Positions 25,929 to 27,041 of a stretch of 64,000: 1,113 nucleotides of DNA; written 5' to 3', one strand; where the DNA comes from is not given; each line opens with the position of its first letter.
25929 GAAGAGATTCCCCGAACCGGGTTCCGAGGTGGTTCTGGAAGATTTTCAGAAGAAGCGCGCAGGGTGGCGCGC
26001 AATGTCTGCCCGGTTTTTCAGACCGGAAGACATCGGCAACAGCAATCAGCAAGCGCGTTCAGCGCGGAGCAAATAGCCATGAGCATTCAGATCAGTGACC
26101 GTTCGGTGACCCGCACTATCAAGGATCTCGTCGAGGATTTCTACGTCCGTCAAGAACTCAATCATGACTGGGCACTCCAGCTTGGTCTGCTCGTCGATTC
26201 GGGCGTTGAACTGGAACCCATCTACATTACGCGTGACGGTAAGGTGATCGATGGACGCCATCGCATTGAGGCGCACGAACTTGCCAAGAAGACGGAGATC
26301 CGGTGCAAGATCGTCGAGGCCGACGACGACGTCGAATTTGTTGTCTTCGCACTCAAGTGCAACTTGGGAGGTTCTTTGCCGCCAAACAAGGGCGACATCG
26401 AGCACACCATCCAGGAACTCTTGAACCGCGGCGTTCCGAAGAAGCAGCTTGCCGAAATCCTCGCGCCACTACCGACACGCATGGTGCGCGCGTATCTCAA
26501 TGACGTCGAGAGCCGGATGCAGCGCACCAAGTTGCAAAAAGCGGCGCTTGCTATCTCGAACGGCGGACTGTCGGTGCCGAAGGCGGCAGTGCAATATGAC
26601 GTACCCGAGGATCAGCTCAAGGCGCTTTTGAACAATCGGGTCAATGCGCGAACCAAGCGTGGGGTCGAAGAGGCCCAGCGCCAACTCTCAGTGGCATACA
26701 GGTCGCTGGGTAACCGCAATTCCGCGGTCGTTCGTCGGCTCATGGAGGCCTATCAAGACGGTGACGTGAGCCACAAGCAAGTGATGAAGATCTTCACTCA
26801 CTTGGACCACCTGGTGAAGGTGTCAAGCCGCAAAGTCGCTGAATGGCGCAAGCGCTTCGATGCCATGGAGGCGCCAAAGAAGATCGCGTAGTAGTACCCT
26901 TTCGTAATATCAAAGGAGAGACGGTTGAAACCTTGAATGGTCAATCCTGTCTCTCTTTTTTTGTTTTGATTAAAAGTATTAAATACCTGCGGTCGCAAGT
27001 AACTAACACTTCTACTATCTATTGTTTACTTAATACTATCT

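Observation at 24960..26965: Self-contained GC-richer three-gene cassette (double-HTH protein / 93-aa unknown / ParB-Srx-fold DGRHR protein) between recR and rplU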

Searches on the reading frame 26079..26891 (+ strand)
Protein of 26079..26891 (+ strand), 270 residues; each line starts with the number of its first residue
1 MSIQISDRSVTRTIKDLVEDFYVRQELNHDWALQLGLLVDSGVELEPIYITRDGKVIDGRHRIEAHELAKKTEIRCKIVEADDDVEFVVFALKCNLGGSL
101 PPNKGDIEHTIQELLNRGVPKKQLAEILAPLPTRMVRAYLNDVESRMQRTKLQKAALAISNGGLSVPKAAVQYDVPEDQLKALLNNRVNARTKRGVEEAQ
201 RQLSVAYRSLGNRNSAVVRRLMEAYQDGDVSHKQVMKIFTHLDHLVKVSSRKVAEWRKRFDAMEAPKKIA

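Call 5: search_protein_families(library=pfam, proteins=[window:26079-26891:+], max_evalue=1)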
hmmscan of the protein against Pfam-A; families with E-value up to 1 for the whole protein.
window:26079-26891:+ (270 aa): 3 families
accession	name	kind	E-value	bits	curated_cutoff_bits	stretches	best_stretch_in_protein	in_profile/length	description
PF05225.22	HTH_psq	-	2.6e-06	27.5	20.4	1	149-177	2-30/45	helix-turn-helix, Psq domain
PF13384.12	HTH_23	-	0.0025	18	24.6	0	150-181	6-35/50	Homeodomain-like domain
PF13490.11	zf-HC2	-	0.074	13.6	22.2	1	218-244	4-30/35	Putative zinc-finger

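Call 6: search_protein_families(library=padloc, proteins=[window:26079-26891:+], max_evalue=1)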
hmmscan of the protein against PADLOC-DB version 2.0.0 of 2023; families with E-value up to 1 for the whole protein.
window:26079-26891:+ (270 aa): 0 families

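Call 7: search_protein_families(library=phrogs, proteins=[window:26079-26891:+], max_evalue=1)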
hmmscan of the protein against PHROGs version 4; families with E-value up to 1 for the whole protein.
window:26079-26891:+ (270 aa): 10 families
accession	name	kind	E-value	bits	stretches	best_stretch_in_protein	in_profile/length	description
phrog_1033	-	DNA, RNA and nucleotide metabolism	8.8e-05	23.4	1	54-248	82-269/334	ParB-like partition protein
phrog_4715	-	DNA, RNA and nucleotide metabolism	0.00062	19.3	1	45-86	184-228/630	ParB-like partition protein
phrog_3951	-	unknown function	0.0015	19.1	1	46-88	58-105/301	-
phrog_18056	-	DNA, RNA and nucleotide metabolism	0.0035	17.3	1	46-93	39-86/387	ParB-like partition nuclease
phrog_3264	-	DNA, RNA and nucleotide metabolism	0.0041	17.8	1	56-84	99-128/337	ParB-like partition protein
phrog_620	-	DNA, RNA and nucleotide metabolism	0.038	15.1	1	46-83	46-84/217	ParB-like partition protein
phrog_26754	-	DNA, RNA and nucleotide metabolism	0.041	14.9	1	43-83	104-144/207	ParB-like partition nuclease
phrog_498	-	other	0.057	12.9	1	46-86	72-114/633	DNA methyltransferase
phrog_5931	-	unknown function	0.061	13.8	1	46-66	55-75/282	-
phrog_21315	-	unknown function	0.098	12.6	1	44-96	44-95/415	-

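Call 8: find_homologous_proteins(query=window:26079-26891:+)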
Query window:26079-26891:+ (270 aa): 69 proteins with E <= 0.001 among 1240 candidates.
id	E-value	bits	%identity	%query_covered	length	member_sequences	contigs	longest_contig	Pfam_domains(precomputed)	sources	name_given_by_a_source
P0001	7.5e-172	588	100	100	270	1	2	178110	PF05225.23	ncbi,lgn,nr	ncbi:MAG: ParB N-terminal domain-containing protein [Candidatus Zambryskibacteria bacterium]|nr:ParB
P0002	1.2e-139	482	81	100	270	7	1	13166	PF05225.23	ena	-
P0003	9.3e-139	479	79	100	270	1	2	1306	-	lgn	-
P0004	8.3e-137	473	79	100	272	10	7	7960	PF05225.23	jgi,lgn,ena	-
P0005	1.2e-133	462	77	100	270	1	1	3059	-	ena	-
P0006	1.3e-128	446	74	100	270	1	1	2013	-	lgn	-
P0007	3.3e-124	432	70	100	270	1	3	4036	-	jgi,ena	-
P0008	4.9e-124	431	76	100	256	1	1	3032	PF05225.23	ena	-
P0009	4.6e-114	398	66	100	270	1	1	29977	-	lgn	-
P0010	2.0e-113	396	72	100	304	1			PF05225.23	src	-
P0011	5.5e-113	395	65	100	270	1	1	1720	-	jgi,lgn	jgi:hypothetical protein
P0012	1.4e-111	390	64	100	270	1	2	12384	-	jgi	jgi:hypothetical protein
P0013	5.1e-111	388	66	100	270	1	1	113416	-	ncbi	-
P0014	1.3e-109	384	63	100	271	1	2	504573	-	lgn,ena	-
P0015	1.7e-109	383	64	100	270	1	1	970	-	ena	-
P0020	1.1e-93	332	55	100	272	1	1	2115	PF02195.27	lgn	-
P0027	3.0e-66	242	48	94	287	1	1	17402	PF02195.27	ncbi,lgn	-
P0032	1.3e-63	233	46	93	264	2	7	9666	PF02195.27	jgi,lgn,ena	-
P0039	9.0e-61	224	46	97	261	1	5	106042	PF02195.27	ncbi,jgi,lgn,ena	-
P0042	4.0e-59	218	44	92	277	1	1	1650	PF02195.27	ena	-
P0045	3.7e-58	215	44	94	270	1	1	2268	PF02195.27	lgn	-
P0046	5.9e-58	215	44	94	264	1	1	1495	PF02195.27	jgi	jgi:hypothetical protein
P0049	6.4e-58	214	43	94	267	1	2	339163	-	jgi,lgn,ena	-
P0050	7.9e-58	214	44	94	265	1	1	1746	PF02195.27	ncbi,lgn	-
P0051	3.1e-56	209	42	93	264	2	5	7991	PF02195.27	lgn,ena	-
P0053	7.4e-56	208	42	95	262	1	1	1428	PF02195.27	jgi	-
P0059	4.8e-54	202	43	87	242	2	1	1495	PF02195.27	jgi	jgi:ParB-like chromosome segregation protein Spo0J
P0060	2.8e-53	199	43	94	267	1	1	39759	PF02195.27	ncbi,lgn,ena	-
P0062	1.2e-51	194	40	94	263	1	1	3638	PF02195.27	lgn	-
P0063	3.9e-48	182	35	93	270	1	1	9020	PF02195.27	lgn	-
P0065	1.2e-44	171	38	96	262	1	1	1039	PF02195.27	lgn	-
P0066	1.1e-38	151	38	92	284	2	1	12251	PF02195.27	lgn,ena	-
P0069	3.4e-22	97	33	92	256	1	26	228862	-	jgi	jgi:hypothetical protein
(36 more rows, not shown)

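Call 11: find_encoding_contigs(protein=P0014, flank=8000, max_places=3)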
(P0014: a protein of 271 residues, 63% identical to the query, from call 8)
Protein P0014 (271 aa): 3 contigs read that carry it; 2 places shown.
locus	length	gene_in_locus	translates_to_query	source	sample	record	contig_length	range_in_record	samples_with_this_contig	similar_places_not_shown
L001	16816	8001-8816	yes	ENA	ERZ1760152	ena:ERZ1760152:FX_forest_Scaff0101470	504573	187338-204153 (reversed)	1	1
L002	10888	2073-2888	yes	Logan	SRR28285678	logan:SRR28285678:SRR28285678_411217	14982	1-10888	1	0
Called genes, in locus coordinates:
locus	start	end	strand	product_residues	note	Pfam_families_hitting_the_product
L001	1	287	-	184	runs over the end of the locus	-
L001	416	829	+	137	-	-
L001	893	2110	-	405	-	PF22694:CtpB_N-like (weak), PF00595:PDZ, PF13180:PDZ_2, PF17820:PDZ_6, PF03572:Peptidase_S41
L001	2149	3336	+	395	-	PF01406:tRNA-synt_1e, PF09190:DALR_2 (faint), PF09334:tRNA-synt_1g (weak)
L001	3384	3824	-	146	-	-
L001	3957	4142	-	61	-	-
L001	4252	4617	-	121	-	PF00072:Response_reg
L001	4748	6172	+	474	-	PF00772:DnaB, PF03796:DnaB_C, PF13481:AAA_25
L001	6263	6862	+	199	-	PF21176:RecR_HhH, PF01751:Toprim (weak), PF13662:Toprim_4, PF21175:RecR_C (weak)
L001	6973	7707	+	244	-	-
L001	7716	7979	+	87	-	-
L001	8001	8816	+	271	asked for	-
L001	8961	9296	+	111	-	-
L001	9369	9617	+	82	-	-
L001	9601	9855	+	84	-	-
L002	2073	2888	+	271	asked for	-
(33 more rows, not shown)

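Call 12: find_encoding_contigs(protein=P0013, flank=8000, max_places=3)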
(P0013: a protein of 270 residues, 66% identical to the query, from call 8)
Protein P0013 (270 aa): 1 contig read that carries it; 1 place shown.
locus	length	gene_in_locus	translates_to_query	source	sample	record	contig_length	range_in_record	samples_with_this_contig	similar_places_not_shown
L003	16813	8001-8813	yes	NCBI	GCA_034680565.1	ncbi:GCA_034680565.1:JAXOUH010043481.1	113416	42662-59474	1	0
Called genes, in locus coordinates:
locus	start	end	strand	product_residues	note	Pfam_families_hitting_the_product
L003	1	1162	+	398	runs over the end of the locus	PF01921:tRNA-synt_1f (faint), PF01406:tRNA-synt_1e, PF09334:tRNA-synt_1g (faint), PF09190:DALR_2 (weak)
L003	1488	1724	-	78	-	-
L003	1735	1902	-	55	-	-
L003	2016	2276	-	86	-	-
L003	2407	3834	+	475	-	PF00772:DnaB, PF13481:AAA_25, PF03796:DnaB_C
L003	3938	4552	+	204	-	PF21176:RecR_HhH, PF13662:Toprim_4, PF21175:RecR_C (weak)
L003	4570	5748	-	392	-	PF06271:RDD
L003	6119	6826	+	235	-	-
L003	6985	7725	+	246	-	-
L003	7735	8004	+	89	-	-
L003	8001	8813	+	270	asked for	-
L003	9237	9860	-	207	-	-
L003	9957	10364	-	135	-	PF00829:Ribosomal_L21p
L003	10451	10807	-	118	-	-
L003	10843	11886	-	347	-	PF02646:RmuC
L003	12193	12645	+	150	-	PF09424:YqeY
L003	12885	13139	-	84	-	PF01035:DNA_binding_1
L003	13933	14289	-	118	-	PF24240:DUF7448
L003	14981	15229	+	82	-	-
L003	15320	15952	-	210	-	-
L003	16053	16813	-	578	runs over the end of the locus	PF03717:PBP_dimer, PF00905:Transpeptidase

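Call 13: find_encoding_contigs(protein=P0049, flank=8000, max_places=2)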
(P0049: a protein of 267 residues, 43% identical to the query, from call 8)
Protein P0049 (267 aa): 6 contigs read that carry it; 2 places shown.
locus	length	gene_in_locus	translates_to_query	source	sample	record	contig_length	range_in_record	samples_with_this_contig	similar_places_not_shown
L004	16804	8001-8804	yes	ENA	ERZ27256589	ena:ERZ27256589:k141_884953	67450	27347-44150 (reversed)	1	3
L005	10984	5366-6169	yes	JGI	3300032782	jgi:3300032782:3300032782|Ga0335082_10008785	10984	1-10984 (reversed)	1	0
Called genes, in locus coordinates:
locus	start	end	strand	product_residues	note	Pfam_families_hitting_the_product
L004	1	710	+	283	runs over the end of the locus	PF03477:ATP-cone, PF04471:Mrr_cat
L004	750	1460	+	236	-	-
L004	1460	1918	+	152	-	PF02308:MgtC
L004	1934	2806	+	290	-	PF12705:PDDEXK_1, PF01930:Cas_Cas4 (weak)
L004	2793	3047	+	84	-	PF01035:DNA_binding_1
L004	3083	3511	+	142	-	-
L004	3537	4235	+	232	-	PF03167:UDG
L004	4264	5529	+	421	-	PF00675:Peptidase_M16, PF05193:Peptidase_M16_C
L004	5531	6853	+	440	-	PF05193:Peptidase_M16_C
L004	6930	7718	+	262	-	-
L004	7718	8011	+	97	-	-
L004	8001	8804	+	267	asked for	-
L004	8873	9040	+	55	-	-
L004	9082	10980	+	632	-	PF01411:tRNA-synt_2c, PF07973:tRNA_SAD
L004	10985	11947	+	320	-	-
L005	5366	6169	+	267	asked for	-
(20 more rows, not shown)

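Call 14: find_encoding_contigs(protein=P0039, flank=8000, max_places=3)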
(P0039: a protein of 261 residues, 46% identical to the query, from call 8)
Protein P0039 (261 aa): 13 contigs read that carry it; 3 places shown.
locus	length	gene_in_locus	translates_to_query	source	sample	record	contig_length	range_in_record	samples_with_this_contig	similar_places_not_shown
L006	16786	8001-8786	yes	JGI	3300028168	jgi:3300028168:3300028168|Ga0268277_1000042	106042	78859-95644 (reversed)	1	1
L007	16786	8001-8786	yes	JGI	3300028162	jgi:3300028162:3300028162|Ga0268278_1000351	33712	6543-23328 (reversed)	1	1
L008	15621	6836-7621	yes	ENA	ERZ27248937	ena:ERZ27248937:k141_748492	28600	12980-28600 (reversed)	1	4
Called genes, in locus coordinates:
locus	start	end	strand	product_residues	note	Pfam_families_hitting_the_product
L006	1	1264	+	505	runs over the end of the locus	-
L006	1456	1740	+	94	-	PF01783:Ribosomal_L32p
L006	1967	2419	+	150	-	PF01029:NusB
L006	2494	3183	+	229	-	PF22935:RM44_endonuclase, PF14622:Ribonucleas_3_3, PF00636:Ribonuclease_3, PF22892:DSRM_MRPL44 (faint), PF00035:dsrm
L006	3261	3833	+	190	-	-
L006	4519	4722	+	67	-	-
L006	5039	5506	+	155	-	PF13083:KH_KhpA-B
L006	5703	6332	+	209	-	PF01746:tRNA_m1G_MT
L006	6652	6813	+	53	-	PF00471:Ribosomal_L33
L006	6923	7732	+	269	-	-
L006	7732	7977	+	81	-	-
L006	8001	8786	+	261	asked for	PF02195:ParB_N (weak)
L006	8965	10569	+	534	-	PF02142:MGS, PF01808:AICARFT_IMPCHas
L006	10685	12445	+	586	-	PF00512:HisKA, PF02518:HATPase_c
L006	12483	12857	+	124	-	PF00072:Response_reg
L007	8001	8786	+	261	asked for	PF02195:ParB_N (weak)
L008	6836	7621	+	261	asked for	PF02195:ParB_N (weak)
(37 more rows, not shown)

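Call 15: find_encoding_contigs(protein=P0069, flank=8000, max_places=3)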
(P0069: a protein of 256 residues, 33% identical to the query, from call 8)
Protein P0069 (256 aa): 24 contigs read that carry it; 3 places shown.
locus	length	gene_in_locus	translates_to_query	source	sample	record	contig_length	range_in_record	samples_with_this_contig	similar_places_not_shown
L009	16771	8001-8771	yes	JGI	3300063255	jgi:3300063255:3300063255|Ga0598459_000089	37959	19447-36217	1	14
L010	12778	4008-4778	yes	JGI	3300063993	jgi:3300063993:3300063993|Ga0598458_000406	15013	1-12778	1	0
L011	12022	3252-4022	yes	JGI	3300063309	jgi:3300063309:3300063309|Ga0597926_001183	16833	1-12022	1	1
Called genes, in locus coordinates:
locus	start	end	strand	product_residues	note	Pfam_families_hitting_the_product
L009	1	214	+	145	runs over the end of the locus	-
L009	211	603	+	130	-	-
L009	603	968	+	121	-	-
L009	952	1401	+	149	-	-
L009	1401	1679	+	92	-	-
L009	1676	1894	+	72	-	-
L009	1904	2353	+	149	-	PF13328:HD_4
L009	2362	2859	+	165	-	PF08719:NADAR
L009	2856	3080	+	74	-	-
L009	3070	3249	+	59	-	-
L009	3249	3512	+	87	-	-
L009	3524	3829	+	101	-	-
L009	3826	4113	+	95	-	-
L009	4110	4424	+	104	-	-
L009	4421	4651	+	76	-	-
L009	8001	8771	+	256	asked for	-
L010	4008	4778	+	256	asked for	-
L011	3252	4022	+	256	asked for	-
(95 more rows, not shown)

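Call 18: search_solved_structures(query=A1, max_evalue=1, show_alignments=3)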
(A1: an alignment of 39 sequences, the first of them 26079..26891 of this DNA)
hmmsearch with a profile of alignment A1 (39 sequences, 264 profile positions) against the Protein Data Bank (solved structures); distinct sequences matched with E-value up to 1: 18.
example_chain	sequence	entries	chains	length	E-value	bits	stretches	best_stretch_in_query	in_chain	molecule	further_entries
1zlj_A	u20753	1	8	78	0.0038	19.9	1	101-152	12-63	Dormancy Survival Regulator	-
1zlk_A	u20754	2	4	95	0.0064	19.1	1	101-152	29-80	Dormancy Survival Regulator | TWO COMPONENT TRANSCRIPTIONAL REGULATORY PROTEIN DEVR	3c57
6dkm_B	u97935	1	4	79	0.0074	18.9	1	192-247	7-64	DHD131_B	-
6ky4_A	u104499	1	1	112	0.018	17.6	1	9-79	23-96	Sulfiredoxin, chloroplastic/mitochondrial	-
4wt0_B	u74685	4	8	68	0.02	17.5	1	103-153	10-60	Response regulator receiver domain protein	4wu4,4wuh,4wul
3c3w_A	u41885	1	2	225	0.032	16.8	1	101-151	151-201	TWO COMPONENT TRANSCRIPTIONAL REGULATORY PROTEIN DEVR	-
4wsz_A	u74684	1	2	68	0.035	16.7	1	103-152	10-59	Response regulator receiver domain protein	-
4umk_A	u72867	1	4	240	0.045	16.4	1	20-81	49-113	PROBABLE CHROMOSOME-PARTITIONING PROTEIN PARB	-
4zmr_A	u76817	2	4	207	0.079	15.6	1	103-157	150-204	Response regulator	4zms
4hye_A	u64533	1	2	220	0.089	15.4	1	103-157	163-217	Response regulator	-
7bnr_A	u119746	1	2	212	0.12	15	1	20-82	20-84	ParB family protein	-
5jsb_B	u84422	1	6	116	0.13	14.8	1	162-255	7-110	Mcl-1 inhibitor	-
7o0n_A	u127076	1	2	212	0.14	14.8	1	20-82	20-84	ParB family protein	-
4ldz_A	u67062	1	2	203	0.28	13.8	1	101-152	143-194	Transcriptional regulatory protein DesR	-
2r4g_A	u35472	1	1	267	0.43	13.1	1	189-237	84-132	Telomerase reverse transcriptase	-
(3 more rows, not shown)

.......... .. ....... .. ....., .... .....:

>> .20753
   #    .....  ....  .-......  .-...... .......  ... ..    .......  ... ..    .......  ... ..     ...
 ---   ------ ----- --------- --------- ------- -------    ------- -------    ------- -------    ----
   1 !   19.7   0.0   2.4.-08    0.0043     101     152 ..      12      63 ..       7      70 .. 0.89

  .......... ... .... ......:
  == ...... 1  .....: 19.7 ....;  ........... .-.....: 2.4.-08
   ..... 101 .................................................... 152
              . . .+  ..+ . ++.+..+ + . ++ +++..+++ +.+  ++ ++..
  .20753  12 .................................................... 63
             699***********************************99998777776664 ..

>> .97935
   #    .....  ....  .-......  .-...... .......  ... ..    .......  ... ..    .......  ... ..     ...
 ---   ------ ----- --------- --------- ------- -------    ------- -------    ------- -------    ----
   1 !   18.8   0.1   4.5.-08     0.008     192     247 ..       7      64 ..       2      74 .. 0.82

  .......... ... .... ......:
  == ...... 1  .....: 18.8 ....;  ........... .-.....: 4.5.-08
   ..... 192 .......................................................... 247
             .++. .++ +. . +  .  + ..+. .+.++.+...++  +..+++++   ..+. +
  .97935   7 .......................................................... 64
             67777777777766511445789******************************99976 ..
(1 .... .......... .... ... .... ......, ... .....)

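Call 19: search_protein_families(library=ncbifam, proteins=[window:26079-26891:+], max_evalue=1)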
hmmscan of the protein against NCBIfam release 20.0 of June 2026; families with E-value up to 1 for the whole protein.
window:26079-26891:+ (270 aa): 0 families

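Call 21: find_related_loci(query=A1, collection=genome_contigs, flank=6000)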
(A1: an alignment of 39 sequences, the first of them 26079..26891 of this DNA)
Query A1 (270 aa) in genome_contigs; peptide patterns used: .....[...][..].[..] (x = any residue, [..] = any of these).
112 stretches matched a pattern; 26 encode a relative of the query (tblastn E <= 1e-3); 26 distinct loci.
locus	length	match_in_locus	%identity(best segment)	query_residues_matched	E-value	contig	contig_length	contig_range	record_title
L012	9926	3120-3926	80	1-269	2e-149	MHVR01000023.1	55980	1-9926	MAG: Candidatus Zambryskibacteria bacterium RIFCSPHIGHO2_02_FULL_43_14 rifcsphigho2_02_scaffold_813, whole genome shotgu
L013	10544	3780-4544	49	14-268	3e-74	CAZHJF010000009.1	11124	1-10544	MAG TPA_asm: uncultured Candidatus Saccharibacteria bacterium isolate SRP286056_co1_564 genome assembly, contig: NODE_75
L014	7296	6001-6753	48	11-263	2e-73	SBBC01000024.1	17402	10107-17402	MAG: Candidatus Microgenomatus auricola isolate Bin_28_1_1 Hy_contig36227, whole genome shotgun sequence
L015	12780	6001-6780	45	8-265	1e-71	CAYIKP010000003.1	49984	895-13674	MAG TPA_asm: uncultured Candidatus Saccharibacteria bacterium isolate ERP119705_co23_581 genome assembly, contig: NODE_3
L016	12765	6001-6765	45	8-262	4e-70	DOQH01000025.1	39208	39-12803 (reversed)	MAG TPA_asm: Candidatus Magasanikbacteria bacterium isolate UBA10142 contig_28814, whole genome shotgun sequence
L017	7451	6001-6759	47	14-268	3e-70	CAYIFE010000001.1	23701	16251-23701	MAG TPA_asm: uncultured Candidatus Saccharibacteria bacterium isolate ERP119705_co1_1103 genome assembly, contig: NODE_2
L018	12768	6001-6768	45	6-263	5e-67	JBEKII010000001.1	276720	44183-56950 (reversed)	MAG: Minisyncoccia bacterium isolate SPRUCE 297 SPRUCE_297_1, whole genome shotgun sequence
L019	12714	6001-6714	46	8-263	2e-66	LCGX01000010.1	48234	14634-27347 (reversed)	MAG: Candidatus Nomurabacteria bacterium GW2011_GWF2_43_8 UW07_C0010, whole genome shotgun sequence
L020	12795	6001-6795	38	1-266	4e-64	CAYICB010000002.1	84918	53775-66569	MAG TPA_asm: uncultured Candidatus Saccharibacteria bacterium isolate ERP119705_co18_100 genome assembly, contig: NODE_1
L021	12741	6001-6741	43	14-269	5e-63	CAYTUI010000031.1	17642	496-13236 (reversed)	MAG TPA_asm: uncultured Gammaproteobacteria bacterium isolate SRP062349_co4_110 genome assembly, contig: NODE_637_length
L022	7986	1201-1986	40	2-262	1e-62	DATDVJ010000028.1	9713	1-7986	MAG TPA_asm: Candidatus Paceibacterota bacterium isolate SMAG_U8081 k141_32978, whole genome shotgun sequence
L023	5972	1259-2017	43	12-266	2e-60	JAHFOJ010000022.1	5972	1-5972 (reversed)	MAG: Candidatus Giovannonibacteria bacterium isolate nzgw500 NODE_46531_length_5973_cov_3.923445, whole genome shotgun s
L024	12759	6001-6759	43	14-268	7e-60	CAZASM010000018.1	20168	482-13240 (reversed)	MAG TPA_asm: uncultured Gammaproteobacteria bacterium isolate binchicken_co105_63 genome assembly, contig: NODE_3307_len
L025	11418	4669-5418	41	10-260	1e-59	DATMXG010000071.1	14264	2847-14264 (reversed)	MAG TPA_asm: Candidatus Methylomirabilis sp. isolate SMAG_U13114 k141_206233, whole genome shotgun sequence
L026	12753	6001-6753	40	14-265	2e-56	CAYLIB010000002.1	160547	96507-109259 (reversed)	MAG TPA_asm: uncultured Candidatus Saccharibacteria bacterium isolate SRP278252_co2_789 genome assembly, contig: NODE_10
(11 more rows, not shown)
